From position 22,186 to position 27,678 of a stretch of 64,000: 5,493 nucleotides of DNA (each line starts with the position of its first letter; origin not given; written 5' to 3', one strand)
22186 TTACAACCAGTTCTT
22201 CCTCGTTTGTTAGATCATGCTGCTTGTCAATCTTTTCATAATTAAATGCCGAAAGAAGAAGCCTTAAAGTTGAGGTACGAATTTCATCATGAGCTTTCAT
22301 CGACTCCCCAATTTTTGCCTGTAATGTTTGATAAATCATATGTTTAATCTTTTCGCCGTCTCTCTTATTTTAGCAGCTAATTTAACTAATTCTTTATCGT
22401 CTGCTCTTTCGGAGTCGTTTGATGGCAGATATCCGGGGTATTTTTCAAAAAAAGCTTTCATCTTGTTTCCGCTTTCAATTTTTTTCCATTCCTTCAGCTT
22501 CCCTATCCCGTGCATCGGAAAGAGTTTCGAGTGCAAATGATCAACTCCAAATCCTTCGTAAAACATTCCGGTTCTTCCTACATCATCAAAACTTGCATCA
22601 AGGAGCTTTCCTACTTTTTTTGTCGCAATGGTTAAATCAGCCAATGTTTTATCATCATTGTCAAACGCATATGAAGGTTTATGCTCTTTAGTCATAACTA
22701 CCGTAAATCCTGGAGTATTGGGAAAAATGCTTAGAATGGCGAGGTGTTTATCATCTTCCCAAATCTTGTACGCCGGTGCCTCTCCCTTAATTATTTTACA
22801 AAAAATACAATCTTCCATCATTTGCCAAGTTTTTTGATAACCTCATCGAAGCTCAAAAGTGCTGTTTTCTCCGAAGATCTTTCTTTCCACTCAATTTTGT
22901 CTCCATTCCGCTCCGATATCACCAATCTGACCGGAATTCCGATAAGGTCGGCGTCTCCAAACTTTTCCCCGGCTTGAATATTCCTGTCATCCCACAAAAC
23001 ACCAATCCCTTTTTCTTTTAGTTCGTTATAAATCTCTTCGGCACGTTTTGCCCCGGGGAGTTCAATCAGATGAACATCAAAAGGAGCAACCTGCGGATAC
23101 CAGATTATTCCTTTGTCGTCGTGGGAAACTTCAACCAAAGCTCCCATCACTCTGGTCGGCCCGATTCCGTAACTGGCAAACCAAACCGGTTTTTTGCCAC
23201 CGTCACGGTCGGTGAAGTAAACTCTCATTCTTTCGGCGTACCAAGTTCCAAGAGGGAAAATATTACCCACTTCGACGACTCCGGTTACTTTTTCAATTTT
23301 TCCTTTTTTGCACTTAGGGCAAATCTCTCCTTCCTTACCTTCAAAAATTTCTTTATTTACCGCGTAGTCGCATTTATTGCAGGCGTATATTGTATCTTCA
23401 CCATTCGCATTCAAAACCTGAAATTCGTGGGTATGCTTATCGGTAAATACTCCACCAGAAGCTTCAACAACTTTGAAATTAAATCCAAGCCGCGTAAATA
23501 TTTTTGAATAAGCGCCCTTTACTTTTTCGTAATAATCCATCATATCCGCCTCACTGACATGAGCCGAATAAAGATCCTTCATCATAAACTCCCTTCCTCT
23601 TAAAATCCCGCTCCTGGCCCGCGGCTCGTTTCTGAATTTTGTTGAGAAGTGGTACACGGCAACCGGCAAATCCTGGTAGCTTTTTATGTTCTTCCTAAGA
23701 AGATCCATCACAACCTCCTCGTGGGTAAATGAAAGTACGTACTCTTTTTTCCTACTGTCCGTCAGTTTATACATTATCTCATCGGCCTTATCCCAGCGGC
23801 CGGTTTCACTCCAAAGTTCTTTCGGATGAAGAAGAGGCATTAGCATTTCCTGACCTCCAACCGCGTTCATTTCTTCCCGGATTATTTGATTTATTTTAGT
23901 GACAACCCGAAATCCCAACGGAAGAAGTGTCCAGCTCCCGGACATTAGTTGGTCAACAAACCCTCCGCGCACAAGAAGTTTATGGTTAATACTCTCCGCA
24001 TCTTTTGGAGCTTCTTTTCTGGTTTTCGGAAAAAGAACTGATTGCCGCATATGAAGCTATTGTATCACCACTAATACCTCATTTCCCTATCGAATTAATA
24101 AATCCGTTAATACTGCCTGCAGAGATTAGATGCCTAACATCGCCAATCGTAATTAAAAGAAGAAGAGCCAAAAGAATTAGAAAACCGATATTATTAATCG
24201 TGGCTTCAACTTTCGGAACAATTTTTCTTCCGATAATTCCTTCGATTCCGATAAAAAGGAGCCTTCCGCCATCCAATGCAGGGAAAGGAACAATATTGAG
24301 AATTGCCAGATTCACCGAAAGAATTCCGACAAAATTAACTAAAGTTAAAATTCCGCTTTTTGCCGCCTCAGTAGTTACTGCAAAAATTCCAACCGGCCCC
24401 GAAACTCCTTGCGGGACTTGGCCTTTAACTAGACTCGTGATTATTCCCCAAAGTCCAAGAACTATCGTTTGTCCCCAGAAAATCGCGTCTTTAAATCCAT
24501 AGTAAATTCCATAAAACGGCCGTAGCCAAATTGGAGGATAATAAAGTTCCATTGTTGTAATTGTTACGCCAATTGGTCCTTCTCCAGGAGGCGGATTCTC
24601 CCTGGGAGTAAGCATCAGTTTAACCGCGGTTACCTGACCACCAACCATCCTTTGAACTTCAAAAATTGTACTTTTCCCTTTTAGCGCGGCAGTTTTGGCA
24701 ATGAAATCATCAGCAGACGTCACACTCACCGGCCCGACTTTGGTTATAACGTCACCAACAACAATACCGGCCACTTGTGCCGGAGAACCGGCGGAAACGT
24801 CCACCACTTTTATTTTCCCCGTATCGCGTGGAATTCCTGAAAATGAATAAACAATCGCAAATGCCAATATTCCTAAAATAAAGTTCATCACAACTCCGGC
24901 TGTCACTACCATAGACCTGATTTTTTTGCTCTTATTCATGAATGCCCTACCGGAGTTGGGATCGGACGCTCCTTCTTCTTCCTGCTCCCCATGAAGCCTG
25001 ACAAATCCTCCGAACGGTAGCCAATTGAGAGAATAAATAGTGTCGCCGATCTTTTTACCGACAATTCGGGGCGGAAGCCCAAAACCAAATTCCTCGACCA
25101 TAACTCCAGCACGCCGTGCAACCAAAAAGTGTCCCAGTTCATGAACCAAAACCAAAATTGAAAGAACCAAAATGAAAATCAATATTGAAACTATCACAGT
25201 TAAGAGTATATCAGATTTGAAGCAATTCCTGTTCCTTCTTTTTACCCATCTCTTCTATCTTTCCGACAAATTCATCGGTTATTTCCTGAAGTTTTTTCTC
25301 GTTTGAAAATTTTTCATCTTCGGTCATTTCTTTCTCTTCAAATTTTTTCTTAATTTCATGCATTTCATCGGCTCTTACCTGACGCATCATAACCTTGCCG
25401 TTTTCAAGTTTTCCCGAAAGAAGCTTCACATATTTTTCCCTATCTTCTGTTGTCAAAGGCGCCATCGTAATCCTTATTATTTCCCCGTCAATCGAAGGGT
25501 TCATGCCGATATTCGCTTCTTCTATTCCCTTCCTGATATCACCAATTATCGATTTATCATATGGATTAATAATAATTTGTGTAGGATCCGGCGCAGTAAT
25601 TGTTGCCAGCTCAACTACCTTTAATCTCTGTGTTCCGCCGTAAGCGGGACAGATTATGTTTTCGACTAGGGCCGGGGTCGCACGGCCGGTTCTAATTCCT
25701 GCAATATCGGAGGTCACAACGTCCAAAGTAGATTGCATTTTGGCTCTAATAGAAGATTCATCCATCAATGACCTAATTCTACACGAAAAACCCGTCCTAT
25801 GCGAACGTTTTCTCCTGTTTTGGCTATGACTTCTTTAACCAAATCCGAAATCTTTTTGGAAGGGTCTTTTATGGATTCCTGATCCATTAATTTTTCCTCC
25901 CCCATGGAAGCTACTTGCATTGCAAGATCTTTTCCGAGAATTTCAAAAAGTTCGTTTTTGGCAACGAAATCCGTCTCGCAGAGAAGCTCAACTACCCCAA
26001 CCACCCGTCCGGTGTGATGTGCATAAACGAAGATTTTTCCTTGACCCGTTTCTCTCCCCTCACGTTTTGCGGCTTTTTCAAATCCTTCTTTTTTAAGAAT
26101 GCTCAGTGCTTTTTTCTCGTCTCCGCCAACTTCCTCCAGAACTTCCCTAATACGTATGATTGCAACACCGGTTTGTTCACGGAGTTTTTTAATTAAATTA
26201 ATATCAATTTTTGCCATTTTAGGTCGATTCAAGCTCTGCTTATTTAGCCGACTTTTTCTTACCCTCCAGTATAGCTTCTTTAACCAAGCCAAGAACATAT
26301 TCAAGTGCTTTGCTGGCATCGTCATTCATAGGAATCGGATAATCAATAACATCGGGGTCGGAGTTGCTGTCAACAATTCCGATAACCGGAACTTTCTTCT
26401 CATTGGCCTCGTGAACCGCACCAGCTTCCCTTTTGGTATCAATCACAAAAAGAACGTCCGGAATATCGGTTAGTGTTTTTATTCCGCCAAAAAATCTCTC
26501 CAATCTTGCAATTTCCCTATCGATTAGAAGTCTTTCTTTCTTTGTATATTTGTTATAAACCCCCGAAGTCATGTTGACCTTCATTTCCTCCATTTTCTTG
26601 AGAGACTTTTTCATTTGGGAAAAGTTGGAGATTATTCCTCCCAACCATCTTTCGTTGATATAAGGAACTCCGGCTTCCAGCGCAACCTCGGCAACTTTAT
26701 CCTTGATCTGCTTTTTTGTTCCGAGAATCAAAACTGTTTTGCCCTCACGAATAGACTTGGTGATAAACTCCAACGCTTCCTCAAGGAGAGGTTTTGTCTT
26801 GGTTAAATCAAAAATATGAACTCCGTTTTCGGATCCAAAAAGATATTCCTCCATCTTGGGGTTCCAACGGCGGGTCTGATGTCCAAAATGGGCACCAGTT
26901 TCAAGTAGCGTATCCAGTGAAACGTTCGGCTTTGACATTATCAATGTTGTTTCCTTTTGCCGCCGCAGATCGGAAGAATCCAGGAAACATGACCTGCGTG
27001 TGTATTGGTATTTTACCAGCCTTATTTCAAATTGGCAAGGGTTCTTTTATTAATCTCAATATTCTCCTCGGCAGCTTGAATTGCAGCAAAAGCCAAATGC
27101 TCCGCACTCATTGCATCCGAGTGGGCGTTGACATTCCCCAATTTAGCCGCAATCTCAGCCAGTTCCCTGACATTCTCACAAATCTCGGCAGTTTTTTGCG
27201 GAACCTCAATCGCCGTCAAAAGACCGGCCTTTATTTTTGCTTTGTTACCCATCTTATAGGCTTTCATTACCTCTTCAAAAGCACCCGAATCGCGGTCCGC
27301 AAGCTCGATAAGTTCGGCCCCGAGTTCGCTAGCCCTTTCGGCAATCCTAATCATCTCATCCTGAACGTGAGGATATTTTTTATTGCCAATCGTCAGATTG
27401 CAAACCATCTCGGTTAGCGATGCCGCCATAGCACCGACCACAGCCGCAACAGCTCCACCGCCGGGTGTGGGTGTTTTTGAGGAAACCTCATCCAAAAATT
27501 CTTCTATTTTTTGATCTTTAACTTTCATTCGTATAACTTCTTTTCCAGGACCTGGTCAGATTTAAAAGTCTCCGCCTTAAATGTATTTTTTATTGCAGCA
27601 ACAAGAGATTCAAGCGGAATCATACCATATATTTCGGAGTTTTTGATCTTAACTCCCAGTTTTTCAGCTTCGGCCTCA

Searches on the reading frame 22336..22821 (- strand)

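Call 39: search_protein_families(library=pfam, proteins=[window:22336-22821:-], max_evalue=0.0001)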
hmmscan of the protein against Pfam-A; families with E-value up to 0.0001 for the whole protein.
window:22336-22821:- (161 aa): 1 family
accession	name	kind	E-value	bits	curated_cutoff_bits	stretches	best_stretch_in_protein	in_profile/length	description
PF01230.28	HIT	-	3.1e-08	34.6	21.5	1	13-101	2-93/98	HIT domain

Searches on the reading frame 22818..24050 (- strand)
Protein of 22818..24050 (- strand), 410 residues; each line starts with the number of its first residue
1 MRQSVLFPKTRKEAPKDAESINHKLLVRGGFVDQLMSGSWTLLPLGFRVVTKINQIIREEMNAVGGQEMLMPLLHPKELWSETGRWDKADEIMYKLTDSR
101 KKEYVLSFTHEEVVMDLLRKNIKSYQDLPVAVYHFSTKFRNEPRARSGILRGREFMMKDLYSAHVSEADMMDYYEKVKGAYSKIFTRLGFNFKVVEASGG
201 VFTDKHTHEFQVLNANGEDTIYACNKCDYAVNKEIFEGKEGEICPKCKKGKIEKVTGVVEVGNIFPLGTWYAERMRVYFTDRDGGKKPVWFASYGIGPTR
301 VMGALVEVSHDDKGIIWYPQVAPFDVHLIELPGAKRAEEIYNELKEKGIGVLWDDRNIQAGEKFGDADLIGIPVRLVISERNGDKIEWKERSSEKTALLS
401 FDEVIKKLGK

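Call 39: search_protein_families(library=pfam, proteins=[window:22818-24050:-], max_evalue=0.0001)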
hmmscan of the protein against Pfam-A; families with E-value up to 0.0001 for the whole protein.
window:22818-24050:- (410 aa): 2 families
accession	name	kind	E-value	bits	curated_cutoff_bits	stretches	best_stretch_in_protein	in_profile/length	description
PF00587.30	tRNA-synt_2b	-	6.2e-29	101.8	29.3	1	94-308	1-178/179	tRNA synthetase class II core domain (G, H, P, S and T)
PF03129.25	HGTP_anticodon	-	1.1e-12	48.3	21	1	336-408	17-91/94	Anticodon binding domain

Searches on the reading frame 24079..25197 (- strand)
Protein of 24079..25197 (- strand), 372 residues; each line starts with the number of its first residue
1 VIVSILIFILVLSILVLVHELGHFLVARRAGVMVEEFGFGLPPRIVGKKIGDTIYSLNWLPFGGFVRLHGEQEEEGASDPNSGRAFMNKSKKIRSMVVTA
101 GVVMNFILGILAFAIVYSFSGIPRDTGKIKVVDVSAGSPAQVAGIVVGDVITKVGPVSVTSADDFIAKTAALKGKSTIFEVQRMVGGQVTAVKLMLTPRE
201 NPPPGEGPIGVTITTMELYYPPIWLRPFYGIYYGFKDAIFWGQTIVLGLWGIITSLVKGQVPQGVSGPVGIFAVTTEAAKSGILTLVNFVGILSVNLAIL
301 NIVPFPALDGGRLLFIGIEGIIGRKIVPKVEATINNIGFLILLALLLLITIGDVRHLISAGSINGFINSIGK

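Call 39: search_protein_families(library=pfam, proteins=[window:24079-25197:-], max_evalue=0.0001)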
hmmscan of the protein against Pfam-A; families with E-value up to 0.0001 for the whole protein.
window:24079-25197:- (372 aa): 3 families
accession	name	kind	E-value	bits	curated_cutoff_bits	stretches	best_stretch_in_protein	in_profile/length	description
PF02163.28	Peptidase_M50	-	6.7e-53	179.7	27.2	1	8-345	2-221/221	Peptidase family M50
PF17820.7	PDZ_6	-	1e-09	38.4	27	1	131-183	2-54/54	PDZ domain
PF13180.12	PDZ_2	-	6.6e-07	30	27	1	126-182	11-68/80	PDZ domain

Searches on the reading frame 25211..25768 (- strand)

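Call 39: search_protein_families(library=pfam, proteins=[window:25211-25768:-], max_evalue=0.0001)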
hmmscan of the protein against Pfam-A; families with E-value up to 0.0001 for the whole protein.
window:25211-25768:- (185 aa): 1 family
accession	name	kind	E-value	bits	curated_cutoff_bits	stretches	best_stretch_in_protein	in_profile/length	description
PF01765.24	RRF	-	2.2e-47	161.4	29.7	1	20-183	3-164/164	Ribosome recycling factor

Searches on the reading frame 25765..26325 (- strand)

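Call 39: search_protein_families(library=pfam, proteins=[window:25765-26325:-], max_evalue=0.0001)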
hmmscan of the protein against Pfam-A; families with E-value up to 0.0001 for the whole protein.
window:25765-26325:- (186 aa): 1 family
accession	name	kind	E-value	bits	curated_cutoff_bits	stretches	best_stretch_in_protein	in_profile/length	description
PF00889.24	EF_TS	-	3.6e-14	53.3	27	1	111-183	3-76/204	Elongation factor TS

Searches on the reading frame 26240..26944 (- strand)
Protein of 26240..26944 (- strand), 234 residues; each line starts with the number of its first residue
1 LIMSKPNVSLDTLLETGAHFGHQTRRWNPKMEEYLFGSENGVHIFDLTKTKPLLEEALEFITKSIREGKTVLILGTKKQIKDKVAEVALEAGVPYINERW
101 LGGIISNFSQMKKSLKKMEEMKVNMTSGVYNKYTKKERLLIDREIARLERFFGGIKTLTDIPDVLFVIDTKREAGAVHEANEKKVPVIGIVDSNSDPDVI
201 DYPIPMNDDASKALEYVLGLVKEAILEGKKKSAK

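Call 39: search_protein_families(library=pfam, proteins=[window:26240-26944:-], max_evalue=0.0001)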
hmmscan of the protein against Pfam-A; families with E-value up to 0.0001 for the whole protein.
window:26240-26944:- (234 aa): 1 family
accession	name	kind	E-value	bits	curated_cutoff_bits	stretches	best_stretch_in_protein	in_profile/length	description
PF00318.25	Ribosomal_S2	-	1.7e-80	269.8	26.1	1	13-228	1-216/216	Ribosomal protein S2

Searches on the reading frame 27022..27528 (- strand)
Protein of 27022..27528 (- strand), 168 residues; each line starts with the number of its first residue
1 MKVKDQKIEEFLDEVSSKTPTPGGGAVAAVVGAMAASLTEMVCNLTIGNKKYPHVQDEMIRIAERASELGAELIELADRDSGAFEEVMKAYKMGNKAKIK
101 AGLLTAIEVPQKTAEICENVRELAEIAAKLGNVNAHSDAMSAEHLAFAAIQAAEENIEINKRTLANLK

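Call 39: search_protein_families(library=pfam, proteins=[window:27022-27528:-], max_evalue=0.0001)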
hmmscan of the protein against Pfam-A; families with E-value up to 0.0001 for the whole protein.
window:27022-27528:- (168 aa): 1 family
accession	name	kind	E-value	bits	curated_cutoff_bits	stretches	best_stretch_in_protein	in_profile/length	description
PF04961.17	FTCD_C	-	5.6e-50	170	24.5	1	7-164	1-167/182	Formiminotransferase-cyclodeaminase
